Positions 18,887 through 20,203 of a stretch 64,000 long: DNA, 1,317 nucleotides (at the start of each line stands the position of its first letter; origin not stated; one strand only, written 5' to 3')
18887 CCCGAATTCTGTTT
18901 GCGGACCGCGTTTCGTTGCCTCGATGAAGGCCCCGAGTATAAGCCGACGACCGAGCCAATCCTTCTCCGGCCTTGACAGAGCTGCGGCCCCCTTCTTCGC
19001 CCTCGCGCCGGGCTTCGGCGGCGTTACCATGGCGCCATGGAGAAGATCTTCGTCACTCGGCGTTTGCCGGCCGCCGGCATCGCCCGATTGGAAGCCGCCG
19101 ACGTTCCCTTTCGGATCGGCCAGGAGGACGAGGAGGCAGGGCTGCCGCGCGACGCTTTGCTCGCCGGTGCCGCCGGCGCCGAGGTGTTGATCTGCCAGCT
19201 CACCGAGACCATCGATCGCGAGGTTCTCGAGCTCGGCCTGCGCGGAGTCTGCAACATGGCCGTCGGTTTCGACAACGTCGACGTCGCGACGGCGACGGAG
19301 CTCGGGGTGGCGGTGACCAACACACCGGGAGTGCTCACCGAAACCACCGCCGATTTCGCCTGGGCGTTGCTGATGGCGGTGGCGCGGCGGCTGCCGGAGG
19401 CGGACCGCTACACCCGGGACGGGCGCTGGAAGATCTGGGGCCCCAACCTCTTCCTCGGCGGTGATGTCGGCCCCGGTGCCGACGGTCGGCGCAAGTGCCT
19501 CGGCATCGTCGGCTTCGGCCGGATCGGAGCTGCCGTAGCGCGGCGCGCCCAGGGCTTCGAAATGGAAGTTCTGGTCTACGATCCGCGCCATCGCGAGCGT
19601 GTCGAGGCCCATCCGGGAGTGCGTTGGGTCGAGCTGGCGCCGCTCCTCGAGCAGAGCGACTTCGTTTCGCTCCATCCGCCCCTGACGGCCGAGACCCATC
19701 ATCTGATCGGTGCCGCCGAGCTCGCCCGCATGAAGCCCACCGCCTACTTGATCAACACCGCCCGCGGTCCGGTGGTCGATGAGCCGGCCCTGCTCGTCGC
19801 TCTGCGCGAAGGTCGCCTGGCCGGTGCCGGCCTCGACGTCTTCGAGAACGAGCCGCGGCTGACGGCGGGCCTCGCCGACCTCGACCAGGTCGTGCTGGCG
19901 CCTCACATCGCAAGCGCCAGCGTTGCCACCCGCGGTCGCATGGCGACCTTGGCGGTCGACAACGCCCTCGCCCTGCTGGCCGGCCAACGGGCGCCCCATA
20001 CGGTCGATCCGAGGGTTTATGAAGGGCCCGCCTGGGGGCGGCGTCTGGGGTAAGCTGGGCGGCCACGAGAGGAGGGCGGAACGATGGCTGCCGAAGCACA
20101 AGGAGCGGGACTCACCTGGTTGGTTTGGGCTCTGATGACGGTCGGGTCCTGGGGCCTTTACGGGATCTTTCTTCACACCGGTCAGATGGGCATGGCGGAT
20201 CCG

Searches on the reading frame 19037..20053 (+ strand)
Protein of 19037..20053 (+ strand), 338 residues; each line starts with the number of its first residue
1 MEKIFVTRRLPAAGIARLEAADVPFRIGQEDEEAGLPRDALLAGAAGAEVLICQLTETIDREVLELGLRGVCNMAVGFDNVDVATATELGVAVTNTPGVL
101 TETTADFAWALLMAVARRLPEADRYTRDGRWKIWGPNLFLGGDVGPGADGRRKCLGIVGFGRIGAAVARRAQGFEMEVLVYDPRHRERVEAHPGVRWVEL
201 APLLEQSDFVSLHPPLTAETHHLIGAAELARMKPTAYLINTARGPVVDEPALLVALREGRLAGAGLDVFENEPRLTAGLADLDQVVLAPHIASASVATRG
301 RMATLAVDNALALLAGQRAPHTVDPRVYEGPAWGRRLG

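Call 5: search_protein_families(library=pfam, max_evalue=1, proteins=[window:19037-20053:+])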
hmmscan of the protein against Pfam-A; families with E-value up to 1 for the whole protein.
window:19037-20053:+ (338 aa): 4 families
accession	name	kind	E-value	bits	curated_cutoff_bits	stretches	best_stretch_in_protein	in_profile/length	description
PF02826.25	2-Hacid_dh_C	-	2.6e-59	200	25.1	1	110-292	2-178/178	D-isomer specific 2-hydroxyacid dehydrogenase, NAD binding domain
PF00389.36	2-Hacid_dh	-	6.1e-24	84.7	24.6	1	5-323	2-133/134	D-isomer specific 2-hydroxyacid dehydrogenase, catalytic domain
PF13478.12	XdhC_C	-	0.00072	20.5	29.7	1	156-258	2-67/125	XdhC Rossmann domain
PF01225.30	Mur_ligase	-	0.21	12.4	21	1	45-107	42-94/95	Mur ligase family, catalytic domain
